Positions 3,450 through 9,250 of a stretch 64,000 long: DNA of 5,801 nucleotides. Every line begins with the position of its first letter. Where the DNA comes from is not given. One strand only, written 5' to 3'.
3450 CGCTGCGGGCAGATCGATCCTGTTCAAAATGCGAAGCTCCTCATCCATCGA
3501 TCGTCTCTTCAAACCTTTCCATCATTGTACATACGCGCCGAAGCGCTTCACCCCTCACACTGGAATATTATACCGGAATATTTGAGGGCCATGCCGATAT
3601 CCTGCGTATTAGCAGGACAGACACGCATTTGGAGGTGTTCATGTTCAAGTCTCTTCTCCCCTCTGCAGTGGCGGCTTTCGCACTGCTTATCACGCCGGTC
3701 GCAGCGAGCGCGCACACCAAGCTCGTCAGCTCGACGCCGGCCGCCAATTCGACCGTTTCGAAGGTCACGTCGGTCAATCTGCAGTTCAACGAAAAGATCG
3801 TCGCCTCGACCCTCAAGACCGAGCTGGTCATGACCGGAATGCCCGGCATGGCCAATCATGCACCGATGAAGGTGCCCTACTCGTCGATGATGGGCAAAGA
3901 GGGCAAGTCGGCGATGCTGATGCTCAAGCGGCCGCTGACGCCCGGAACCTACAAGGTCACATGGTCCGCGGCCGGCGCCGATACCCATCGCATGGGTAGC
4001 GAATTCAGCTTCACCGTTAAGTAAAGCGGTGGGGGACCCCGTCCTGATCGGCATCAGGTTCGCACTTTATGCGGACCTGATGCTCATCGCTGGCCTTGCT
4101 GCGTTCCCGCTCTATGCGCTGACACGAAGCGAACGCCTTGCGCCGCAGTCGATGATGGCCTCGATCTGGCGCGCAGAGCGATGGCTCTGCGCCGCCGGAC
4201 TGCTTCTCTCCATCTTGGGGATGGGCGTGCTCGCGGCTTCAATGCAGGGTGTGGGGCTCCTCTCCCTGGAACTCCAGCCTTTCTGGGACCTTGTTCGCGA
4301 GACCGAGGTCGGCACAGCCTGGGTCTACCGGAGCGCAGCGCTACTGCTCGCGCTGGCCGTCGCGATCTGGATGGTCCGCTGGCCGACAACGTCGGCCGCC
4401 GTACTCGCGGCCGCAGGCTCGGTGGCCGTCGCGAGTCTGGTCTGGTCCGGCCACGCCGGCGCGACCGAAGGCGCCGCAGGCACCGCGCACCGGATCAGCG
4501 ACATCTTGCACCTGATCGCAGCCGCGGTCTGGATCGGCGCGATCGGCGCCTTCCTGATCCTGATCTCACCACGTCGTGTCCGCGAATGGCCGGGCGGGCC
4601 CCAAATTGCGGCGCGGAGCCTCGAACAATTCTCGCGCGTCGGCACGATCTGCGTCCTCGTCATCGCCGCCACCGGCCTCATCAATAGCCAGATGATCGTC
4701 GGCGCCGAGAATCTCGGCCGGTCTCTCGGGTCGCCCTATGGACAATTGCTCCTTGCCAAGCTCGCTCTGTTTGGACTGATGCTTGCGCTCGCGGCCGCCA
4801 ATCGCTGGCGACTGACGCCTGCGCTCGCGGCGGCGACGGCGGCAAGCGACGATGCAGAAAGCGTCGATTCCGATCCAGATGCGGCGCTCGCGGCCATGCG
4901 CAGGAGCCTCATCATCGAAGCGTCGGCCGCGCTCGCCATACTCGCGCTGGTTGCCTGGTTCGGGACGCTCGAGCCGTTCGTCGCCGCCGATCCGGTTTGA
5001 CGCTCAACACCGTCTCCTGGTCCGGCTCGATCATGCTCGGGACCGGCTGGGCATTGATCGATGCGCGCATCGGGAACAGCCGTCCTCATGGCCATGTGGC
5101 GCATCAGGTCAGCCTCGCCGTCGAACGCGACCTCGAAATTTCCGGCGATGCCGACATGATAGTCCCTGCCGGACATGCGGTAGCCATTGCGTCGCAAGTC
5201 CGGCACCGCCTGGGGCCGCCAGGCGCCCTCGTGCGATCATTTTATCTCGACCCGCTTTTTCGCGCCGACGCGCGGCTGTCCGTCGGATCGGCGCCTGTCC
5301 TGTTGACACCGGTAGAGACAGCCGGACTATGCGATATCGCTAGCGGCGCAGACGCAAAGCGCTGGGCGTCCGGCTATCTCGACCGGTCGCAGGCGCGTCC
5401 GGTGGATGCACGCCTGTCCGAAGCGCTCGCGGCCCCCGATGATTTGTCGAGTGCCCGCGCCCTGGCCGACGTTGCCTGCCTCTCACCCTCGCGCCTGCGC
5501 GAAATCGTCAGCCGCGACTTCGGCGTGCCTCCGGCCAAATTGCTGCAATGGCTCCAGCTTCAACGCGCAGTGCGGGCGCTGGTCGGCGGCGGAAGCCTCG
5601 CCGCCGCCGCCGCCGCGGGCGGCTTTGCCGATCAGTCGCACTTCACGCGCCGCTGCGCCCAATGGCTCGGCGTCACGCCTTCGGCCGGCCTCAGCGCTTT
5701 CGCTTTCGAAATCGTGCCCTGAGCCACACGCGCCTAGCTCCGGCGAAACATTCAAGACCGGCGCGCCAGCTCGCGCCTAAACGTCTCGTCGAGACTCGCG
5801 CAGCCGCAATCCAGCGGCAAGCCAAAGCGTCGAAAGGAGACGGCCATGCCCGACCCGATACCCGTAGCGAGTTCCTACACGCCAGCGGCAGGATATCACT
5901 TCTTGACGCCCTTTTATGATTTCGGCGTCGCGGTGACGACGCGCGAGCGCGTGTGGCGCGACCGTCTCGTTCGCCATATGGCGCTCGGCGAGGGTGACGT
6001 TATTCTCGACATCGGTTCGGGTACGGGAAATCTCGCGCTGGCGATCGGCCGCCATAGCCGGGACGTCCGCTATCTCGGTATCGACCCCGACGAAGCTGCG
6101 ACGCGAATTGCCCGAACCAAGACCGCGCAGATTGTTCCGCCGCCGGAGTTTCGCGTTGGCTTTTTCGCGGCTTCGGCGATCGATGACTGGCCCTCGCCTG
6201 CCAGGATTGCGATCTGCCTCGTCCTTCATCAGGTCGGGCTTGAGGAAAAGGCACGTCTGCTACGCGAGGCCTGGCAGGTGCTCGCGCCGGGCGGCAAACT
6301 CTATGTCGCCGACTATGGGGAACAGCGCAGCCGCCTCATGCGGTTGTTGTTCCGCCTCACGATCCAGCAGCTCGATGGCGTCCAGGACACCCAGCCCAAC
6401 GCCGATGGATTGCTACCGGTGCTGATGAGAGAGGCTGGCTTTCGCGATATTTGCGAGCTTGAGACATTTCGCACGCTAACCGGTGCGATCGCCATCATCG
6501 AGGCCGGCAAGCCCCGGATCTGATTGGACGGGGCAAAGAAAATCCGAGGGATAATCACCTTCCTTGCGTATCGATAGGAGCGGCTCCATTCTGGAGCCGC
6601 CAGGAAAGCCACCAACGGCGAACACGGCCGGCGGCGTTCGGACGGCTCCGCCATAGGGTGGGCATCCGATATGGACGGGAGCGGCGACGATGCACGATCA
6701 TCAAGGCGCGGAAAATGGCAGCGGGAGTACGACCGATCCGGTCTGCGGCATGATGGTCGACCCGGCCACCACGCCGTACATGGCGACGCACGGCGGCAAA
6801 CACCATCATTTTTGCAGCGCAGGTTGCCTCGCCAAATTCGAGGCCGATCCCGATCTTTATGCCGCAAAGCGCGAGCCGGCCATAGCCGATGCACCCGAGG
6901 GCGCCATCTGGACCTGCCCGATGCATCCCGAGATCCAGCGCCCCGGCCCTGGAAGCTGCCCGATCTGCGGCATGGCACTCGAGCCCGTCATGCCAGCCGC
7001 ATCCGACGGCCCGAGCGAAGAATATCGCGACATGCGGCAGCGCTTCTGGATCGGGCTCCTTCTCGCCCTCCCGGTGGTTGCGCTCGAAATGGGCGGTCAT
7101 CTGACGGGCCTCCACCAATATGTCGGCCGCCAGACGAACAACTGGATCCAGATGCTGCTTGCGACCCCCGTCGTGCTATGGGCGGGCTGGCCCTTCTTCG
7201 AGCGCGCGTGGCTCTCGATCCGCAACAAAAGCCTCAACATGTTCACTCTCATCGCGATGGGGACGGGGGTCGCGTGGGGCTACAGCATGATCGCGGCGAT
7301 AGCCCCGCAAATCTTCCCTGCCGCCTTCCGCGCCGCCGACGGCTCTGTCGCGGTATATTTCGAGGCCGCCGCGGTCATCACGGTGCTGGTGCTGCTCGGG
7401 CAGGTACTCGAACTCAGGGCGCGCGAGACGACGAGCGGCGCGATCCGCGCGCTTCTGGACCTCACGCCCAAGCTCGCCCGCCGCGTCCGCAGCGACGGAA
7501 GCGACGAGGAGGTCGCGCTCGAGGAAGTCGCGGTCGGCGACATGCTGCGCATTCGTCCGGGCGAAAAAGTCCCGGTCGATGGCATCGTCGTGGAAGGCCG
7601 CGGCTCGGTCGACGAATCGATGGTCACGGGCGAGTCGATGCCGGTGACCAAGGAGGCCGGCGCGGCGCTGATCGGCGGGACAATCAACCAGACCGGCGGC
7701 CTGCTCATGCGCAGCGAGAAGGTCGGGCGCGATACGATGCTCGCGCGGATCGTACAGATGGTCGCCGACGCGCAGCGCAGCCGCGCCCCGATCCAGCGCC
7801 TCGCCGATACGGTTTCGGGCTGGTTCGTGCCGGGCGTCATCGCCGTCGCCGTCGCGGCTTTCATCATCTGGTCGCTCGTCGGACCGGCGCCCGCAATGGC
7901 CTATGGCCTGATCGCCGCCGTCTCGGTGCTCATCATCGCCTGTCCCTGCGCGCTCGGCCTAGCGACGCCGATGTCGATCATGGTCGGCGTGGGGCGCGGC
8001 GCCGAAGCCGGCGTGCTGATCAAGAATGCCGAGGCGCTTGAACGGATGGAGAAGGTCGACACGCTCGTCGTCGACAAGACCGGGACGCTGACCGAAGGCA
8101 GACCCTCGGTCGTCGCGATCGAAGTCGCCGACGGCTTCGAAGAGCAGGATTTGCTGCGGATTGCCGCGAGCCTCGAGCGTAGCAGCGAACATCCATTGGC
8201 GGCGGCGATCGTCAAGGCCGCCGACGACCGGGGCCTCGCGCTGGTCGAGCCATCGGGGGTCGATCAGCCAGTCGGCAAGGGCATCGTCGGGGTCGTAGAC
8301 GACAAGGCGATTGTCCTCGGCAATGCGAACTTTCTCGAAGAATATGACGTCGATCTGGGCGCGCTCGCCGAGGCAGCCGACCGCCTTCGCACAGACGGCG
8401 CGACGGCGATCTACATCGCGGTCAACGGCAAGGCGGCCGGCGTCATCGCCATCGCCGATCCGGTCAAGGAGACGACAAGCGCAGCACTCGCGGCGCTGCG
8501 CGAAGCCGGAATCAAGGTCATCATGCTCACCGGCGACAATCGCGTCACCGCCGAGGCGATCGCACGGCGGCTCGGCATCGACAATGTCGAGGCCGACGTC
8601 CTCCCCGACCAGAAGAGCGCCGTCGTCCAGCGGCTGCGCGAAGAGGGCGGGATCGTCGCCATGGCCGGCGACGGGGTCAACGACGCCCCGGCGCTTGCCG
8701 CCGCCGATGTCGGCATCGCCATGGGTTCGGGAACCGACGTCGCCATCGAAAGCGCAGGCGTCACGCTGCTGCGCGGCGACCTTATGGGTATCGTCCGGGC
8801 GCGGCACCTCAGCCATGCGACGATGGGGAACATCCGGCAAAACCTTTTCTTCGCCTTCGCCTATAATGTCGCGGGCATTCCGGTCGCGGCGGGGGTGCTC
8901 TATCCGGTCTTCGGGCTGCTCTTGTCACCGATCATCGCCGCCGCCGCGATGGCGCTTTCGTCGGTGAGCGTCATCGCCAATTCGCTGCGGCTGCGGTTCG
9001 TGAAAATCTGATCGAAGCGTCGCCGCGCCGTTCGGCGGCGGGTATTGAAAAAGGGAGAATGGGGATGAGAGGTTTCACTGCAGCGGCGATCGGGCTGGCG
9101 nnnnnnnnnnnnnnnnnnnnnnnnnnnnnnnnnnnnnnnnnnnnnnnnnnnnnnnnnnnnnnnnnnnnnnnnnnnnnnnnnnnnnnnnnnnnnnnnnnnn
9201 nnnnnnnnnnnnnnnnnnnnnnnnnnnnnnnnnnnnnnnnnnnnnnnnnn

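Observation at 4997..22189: Two paralogous AraC + SAM-methyltransferase cassettes embedded in different metal operons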

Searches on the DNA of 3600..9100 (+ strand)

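Call 14: search_dna_similar(query=window:3600-9100:+, collection=plasmids, mode=near, max_rows=25)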
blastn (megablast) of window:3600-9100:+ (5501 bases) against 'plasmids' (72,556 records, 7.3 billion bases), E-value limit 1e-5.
Records with a match: 155; places in all: 160; records where one place covers at least 80% of the query: 1.
Best place of each record, by identity: 95-99% 1; 90-95% 1; 80-90% 18; 60-80% 135.
By first word of the organism name: Rhizobium 62; Sphingobium 22; Agrobacterium 11; Azospirillum 10; Sinorhizobium 6; Sphingomonas 5; Roseomonas 4; Roseovarius 4; Novosphingobium 3; Paracoccus 3; and 20 more.
By predicted mobility (MOB-suite, as given by PLSDB): conjugative 64; non-mobilizable 60; mobilizable 31.
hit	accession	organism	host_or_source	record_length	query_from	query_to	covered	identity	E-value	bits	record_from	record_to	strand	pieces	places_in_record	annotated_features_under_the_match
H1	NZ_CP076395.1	Sphingopyxis indica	Single cell,HCH dumpsite soil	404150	1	5501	100%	92.3%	0e+0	7793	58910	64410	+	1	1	heavy metal translocating P-type ATPase | copD: copper homeostasis membrane protein CopD | AraC family transcriptional regulator | class I SAM-dependent methyltransferase | copC: copper homeostasis periplasmic binding protein CopC | and 1 other names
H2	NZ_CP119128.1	Sphingobium sp. WTD-1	Bacteria,activated sludge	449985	3139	5393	41%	75.3%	0e+0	1018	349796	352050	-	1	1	heavy metal translocating P-type ATPase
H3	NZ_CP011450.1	Sphingomonas sanxanigenens DSM 19645 = NX02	-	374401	3142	5393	41%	75.2%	0e+0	1007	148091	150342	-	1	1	heavy metal translocating P-type ATPase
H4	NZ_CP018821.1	Sphingomonas koreensis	-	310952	3142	5393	41%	75.2%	0e+0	1007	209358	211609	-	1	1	heavy metal translocating P-type ATPase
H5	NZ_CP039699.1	Novosphingobium sp. EMRT-2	cell,freshwater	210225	3139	5393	41%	75.1%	0e+0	990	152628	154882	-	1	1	heavy metal translocating P-type ATPase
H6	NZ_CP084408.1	Sphingobium sp. CFD-2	cell culture,soil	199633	3136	5390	41%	75.0%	0e+0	968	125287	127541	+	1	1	heavy metal translocating P-type ATPase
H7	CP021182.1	Rhizorhabdus wittichii DC-6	activated sludge of a wastewater ...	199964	3136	5390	41%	74.8%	0e+0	946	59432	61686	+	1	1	copper-translocating P-type ATPase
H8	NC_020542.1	Sphingomonas sp. MM-1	-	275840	3139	5393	41%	74.8%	0e+0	941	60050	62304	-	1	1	heavy metal translocating P-type ATPase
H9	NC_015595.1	Sphingobium chlorophenolicum L-1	freshwater sediment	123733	3139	5393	41%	74.8%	0e+0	941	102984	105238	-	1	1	heavy metal translocating P-type ATPase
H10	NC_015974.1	Sphingobium sp. SYK-6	-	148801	3136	5390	41%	74.8%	0e+0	941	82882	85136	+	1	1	heavy metal translocating P-type ATPase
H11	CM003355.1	Sphingomonas sp. MEA3-1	single cell,soil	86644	3136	5390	41%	74.8%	0e+0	941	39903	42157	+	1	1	record has no annotation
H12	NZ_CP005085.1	Sphingobium sp. TKS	-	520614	3139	5393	41%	74.8%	0e+0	941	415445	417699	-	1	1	heavy metal translocating P-type ATPase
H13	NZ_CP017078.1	Novosphingobium resinovorum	single cell,soil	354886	3139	5393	41%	74.8%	0e+0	941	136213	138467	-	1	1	heavy metal translocating P-type ATPase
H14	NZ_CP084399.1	Sphingobium sp. CFD-1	cell culture,soil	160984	3136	5390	41%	74.8%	0e+0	941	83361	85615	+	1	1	heavy metal translocating P-type ATPase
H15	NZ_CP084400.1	Sphingobium sp. CFD-1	cell culture,soil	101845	3139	5393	41%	74.8%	0e+0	941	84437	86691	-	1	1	heavy metal translocating P-type ATPase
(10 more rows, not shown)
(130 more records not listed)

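Call 16: get_annotated_region(hit=H1, flank=20000)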
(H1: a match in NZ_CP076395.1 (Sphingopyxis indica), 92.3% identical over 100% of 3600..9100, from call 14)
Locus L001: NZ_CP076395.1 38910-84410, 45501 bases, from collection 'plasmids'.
description: Sphingopyxis indica strain MC4 plasmid pMC4, complete sequence
organism: Sphingopyxis indica (NCBI taxid 436663)
taxonomy: Bacteria; Pseudomonadota; Alphaproteobacteria; Sphingomonadales; Sphingomonadaceae; Sphingopyxis; Sphingopyxis indica
host: -; source: Single cell,HCH dumpsite soil; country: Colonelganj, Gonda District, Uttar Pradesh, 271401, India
typing (MOB-suite, as given by PLSDB): conjugative; relaxase MOBP; mating-pair formation MPF_T
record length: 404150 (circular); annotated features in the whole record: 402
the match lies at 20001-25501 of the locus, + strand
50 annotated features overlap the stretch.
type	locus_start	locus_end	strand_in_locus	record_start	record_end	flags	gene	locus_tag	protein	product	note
CDS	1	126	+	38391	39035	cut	-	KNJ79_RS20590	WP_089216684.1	GGDEF domain-containing protein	-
CDS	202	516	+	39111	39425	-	-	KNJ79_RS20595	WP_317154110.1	hypothetical protein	-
CDS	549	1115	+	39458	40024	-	-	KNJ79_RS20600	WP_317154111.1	TMEM165/GDT1 family protein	-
CDS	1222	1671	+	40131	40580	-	-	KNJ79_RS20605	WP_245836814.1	DNA starvation/stationary phase protection protein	-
CDS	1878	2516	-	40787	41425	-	-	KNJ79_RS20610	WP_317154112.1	glutathione S-transferase family protein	GO:0006749 - glutathione metabolic process [Evidence IEA]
CDS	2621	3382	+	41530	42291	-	-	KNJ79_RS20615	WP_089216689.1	molybdopterin-binding protein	-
CDS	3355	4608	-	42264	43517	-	-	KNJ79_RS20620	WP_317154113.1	MFS transporter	GO:0055085 - transmembrane transport [Evidence IEA]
CDS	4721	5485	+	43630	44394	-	-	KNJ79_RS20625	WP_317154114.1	transglutaminase family protein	-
CDS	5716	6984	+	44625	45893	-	-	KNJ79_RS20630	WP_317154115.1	site-specific integrase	GO:0015074 - DNA integration [Evidence IEA]; GO:0006310 - DNA recombination [Evidence IEA]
CDS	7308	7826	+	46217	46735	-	-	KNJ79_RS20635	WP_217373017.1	DUF305 domain-containing protein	-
CDS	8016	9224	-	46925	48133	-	chrA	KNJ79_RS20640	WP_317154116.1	chromate efflux transporter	GO:0015703 - chromate transport [Evidence IEA]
CDS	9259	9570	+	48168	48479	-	-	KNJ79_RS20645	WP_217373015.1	alpha/beta hydrolase fold domain-containing protein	-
CDS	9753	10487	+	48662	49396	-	hutC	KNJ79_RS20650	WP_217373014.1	histidine utilization repressor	GO:0006355 - regulation of DNA-templated transcription [Evidence IEA]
CDS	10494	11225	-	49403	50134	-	-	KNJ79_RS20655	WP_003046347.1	PepSY domain-containing protein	-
CDS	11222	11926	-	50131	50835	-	-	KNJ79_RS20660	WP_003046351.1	PepSY domain-containing protein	-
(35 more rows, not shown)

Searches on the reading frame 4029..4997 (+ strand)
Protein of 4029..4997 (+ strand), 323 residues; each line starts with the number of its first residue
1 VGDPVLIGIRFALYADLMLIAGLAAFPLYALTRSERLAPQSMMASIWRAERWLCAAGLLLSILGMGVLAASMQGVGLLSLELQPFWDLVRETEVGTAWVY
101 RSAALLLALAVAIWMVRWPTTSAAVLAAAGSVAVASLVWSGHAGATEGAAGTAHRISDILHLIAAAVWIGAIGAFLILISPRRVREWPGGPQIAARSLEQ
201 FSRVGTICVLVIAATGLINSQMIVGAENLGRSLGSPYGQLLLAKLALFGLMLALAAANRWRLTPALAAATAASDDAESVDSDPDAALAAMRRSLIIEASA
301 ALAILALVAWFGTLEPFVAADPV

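Call 11: search_protein_families(library=pfam, proteins=[window:4029-4997:+], max_evalue=0.001)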
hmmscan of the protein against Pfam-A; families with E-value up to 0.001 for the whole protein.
window:4029-4997:+ (323 aa): 1 family
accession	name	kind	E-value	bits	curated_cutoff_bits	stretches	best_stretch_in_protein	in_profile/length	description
PF05425.18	CopD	-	4.1e-27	95.1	32.1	1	196-310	2-104/105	Copper resistance protein D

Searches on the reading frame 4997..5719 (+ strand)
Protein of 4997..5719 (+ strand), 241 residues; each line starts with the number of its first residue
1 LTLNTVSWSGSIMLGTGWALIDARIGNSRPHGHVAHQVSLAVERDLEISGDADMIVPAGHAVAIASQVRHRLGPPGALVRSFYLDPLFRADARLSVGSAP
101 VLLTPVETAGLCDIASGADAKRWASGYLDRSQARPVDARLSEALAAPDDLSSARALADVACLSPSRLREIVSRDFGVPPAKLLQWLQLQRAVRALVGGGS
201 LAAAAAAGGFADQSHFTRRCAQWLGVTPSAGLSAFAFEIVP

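Call 9: search_protein_families(library=pfam, proteins=[window:4997-5719:+], max_evalue=0.01)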
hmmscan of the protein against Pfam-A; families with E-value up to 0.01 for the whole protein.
window:4997-5719:+ (241 aa): 2 families
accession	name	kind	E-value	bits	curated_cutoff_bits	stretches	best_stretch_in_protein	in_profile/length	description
PF12833.13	HTH_18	-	1.8e-17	63.9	33.6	1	156-230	1-76/80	Helix-turn-helix domain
PF00165.29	HTH_AraC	-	2.9e-06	27.7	26.6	1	201-230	11-39/42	Bacterial regulatory helix-turn-helix proteins, AraC family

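Call 10: search_protein_families(library=ncbifam, proteins=[window:4997-5719:+], max_evalue=0.01)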
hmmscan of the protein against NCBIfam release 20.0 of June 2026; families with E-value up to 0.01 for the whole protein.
window:4997-5719:+ (241 aa): 3 families
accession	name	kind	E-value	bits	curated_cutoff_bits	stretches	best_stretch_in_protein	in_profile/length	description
NF007860.0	PRK10572.1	equivalog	4.9e-06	25.6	208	1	131-229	176-279/292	arabinose operon transcriptional regulator AraC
NF011964.0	PRK15435.1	equivalog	0.00099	18.2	345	1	153-228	102-177/354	bifunctional DNA-binding transcriptional regulator/O6-methylguanine-DNA methyltransferase Ada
TIGR04094.1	adjacent_YSIRK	equivalog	0.0089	15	200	0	156-229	307-380/383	YSIRK-targeted surface antigen transcriptional regulator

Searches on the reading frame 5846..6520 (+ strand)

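Call 9: search_protein_families(library=pfam, proteins=[window:5846-6520:+], max_evalue=0.01)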
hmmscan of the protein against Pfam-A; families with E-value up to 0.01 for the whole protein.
window:5846-6520:+ (225 aa): 11 families
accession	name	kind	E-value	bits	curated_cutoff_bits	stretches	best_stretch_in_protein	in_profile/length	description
PF08242.18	Methyltransf_12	-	3.8e-13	50.4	30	1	54-152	1-98/98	Methyltransferase domain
PF13649.12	Methyltransf_25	-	2.5e-12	47.8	27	1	53-150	1-97/97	Methyltransferase domain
PF08241.18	Methyltransf_11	-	1.2e-09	39.1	21.2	1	54-154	1-95/95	Methyltransferase domain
PF13489.12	Methyltransf_23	-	1.8e-08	34.8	27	1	33-165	5-130/164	Methyltransferase domain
PF01209.24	Ubie_methyltran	-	1.9e-08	34.4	20.1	1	33-170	31-167/233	ubiE/COQ5 methyltransferase family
PF13847.12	Methyltransf_31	-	1.6e-06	28.3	27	1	49-158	3-113/145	Methyltransferase domain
PF05175.20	MTS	-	1.7e-06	28.3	23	1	41-155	23-139/170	Methyltransferase small domain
PF00891.24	Methyltransf_2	-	0.00046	20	22.3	1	31-156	44-166/210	O-methyltransferase domain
PF13578.12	Methyltransf_24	-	0.002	19.4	26.3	1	55-157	2-105/105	Methyltransferase domain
PF24675.1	NpmA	-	0.0023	17.7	60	1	45-87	19-61/214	16S rRNA (adenine(1408)-N(1))-methyltransferase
PF02390.23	Methyltransf_4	-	0.0092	15.9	24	0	52-85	4-37/173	Putative methyltransferase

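Call 10: search_protein_families(library=ncbifam, proteins=[window:5846-6520:+], max_evalue=0.01)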
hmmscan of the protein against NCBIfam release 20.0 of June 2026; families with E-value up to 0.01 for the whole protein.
window:5846-6520:+ (225 aa): 34 families (the best 25 are shown)
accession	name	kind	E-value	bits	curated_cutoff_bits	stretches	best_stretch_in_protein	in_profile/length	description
NF043040.1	corrin_prot_MT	hypoth_equivalog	2.9e-17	62.8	180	1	24-172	15-165/216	corrinoid protein-associated methyltransferase CpaM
NF001244.0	PRK00216.1-5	equivalog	2.1e-11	43.6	216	1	34-172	33-171/236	bifunctional demethylmenaquinone methyltransferase/2-methoxy-6-polyprenyl-1,4-benzoquinol methylase UbiE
TIGR01934.1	MenG_MenH_UbiE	subfamily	1.8e-10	40.5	158.35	1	34-169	24-156/223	ubiquinone/menaquinone biosynthesis methyltransferase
NF045667.1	MTase_DVU1556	equivalog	2.4e-09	37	155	1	39-160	12-125/213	DVU_1556 family methyltransferase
NF008823.0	PRK11873.1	subfamily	5.1e-08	32.7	263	1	45-157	73-184/272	arsenite methyltransferase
TIGR03534.1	RF_mod_PrmC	equivalog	1.6e-07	31.1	199.1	1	51-95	90-134/253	peptide chain release factor N(5)-glutamine methyltransferase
NF001242.0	PRK00216.1-3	equivalog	3e-07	30.1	351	1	34-166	53-187/258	bifunctional demethylmenaquinone methyltransferase/2-methoxy-6-polyprenyl-1,4-benzoquinol methylase UbiE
NF004851.0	PRK06202.1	equivalog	3.6e-07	29.8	243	1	33-145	44-157/237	hypothetical protein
TIGR02469.1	CbiT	equivalog_domain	5.2e-07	30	78.3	1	38-152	8-118/124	precorrin-6Y C5,15-methyltransferase (decarboxylating) subunit CbiT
NF001240.0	PRK00216.1-1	equivalog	2e-06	27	378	1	33-164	47-178/251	bifunctional demethylmenaquinone methyltransferase/2-methoxy-6-polyprenyl-1,4-benzoquinol methylase UbiE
NF052510.1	methyltran_MpqE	exception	3e-06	26.8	335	1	35-170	32-167/234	methyl-plastoquinone biosynthesis methyltransferase MpqE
NF005640.0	PRK07402.1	equivalog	1e-05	25.2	219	1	28-175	24-165/200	precorrin-6Y C5,15-methyltransferase subunit CbiT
NF041537.1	ArsM_AhpD_UU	exception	1.1e-05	24.5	510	1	48-157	75-183/345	arsenite methyltransferase/AhpD domain selenoprotein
NF001241.0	PRK00216.1-2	equivalog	1.5e-05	24.7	327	1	31-170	33-163/231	demethylmenaquinone methyltransferase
NF040538.1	methyl_ArsM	equivalog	2.1e-05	23.8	500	0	49-95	61-108/356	arsinothricin biosynthesis methyltransferase ArsM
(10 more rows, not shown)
